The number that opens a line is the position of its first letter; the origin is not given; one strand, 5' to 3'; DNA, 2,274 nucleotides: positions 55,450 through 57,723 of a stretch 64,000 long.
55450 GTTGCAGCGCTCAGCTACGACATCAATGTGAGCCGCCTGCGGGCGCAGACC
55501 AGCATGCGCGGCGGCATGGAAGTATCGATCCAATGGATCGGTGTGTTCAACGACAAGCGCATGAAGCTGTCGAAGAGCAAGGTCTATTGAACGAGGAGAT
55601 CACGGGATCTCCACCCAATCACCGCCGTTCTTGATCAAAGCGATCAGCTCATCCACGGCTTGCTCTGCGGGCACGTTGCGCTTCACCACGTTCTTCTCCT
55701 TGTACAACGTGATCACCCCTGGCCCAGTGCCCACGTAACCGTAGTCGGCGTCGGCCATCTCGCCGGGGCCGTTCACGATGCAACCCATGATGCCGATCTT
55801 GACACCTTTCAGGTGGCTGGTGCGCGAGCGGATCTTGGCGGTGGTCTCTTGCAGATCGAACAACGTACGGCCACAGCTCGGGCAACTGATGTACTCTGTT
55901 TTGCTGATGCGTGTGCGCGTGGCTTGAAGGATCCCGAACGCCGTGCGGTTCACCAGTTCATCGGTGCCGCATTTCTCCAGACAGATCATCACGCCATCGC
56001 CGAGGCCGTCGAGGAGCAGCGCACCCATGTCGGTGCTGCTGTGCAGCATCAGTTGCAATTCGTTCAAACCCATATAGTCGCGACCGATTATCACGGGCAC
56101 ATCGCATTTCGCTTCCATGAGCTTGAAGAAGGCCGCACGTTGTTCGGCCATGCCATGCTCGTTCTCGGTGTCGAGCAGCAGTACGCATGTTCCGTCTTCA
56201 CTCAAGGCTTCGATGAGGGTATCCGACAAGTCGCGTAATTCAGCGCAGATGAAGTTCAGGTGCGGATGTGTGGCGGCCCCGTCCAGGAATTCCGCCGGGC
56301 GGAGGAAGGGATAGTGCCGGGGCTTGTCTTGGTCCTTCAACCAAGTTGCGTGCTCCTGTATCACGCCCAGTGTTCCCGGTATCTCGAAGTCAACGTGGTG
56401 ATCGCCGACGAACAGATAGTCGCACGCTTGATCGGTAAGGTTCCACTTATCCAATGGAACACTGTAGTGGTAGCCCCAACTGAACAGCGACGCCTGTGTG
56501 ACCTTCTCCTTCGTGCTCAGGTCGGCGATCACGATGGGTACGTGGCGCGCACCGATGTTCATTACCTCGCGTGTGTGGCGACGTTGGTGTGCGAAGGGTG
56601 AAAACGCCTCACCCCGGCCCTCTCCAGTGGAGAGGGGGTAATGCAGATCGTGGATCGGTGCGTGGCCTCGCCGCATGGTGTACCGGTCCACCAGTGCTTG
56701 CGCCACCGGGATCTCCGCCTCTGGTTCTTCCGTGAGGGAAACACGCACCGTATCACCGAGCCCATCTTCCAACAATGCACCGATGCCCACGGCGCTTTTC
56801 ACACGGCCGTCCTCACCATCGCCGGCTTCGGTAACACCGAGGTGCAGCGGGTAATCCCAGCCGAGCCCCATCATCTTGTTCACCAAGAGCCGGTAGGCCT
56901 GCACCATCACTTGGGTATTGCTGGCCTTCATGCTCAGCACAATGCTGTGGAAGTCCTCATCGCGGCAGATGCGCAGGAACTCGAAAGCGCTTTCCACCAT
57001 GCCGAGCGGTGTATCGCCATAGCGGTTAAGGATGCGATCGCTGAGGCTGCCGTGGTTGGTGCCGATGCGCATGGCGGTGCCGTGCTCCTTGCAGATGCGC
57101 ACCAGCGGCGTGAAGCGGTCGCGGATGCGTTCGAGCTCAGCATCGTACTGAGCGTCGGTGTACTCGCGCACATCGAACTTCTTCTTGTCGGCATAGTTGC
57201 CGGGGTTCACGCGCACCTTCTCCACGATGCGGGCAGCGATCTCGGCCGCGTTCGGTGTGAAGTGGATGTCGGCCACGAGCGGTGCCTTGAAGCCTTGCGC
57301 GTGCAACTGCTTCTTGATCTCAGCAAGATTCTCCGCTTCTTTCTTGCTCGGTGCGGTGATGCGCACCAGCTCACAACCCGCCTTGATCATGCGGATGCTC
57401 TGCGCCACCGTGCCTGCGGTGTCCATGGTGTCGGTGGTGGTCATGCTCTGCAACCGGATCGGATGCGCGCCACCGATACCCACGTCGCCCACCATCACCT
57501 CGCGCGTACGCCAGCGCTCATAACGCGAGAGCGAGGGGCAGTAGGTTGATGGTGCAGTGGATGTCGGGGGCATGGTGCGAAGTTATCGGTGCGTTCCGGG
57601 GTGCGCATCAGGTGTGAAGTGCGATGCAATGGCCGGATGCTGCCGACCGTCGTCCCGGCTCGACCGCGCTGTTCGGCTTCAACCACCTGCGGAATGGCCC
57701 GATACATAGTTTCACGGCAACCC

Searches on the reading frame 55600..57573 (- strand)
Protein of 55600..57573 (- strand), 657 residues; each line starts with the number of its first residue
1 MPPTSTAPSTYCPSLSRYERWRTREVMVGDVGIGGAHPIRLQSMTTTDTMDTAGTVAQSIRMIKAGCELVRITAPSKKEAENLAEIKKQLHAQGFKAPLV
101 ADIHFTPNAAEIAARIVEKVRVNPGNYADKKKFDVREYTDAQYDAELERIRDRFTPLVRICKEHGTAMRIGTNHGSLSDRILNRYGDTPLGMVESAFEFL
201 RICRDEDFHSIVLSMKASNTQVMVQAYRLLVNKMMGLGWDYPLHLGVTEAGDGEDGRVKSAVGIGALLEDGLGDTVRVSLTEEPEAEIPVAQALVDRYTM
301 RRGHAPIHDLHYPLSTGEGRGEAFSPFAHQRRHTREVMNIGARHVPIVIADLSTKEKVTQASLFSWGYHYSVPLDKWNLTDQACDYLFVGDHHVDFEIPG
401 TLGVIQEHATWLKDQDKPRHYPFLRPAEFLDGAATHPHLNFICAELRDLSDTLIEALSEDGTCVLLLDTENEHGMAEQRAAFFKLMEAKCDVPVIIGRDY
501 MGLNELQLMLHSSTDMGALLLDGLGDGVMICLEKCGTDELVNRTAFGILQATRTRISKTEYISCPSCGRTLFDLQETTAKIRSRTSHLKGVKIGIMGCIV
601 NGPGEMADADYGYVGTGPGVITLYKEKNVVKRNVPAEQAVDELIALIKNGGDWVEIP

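Call 74: search_protein_families(library=pfam, proteins=[window:55600-57573:-], max_evalue=0.00001)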
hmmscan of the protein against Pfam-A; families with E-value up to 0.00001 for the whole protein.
window:55600-57573:- (657 aa): 1 family
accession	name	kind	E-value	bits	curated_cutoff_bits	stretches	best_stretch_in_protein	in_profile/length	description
PF04551.19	GcpE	-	1.7e-131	438.7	32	2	23-303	1-252/343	GcpE protein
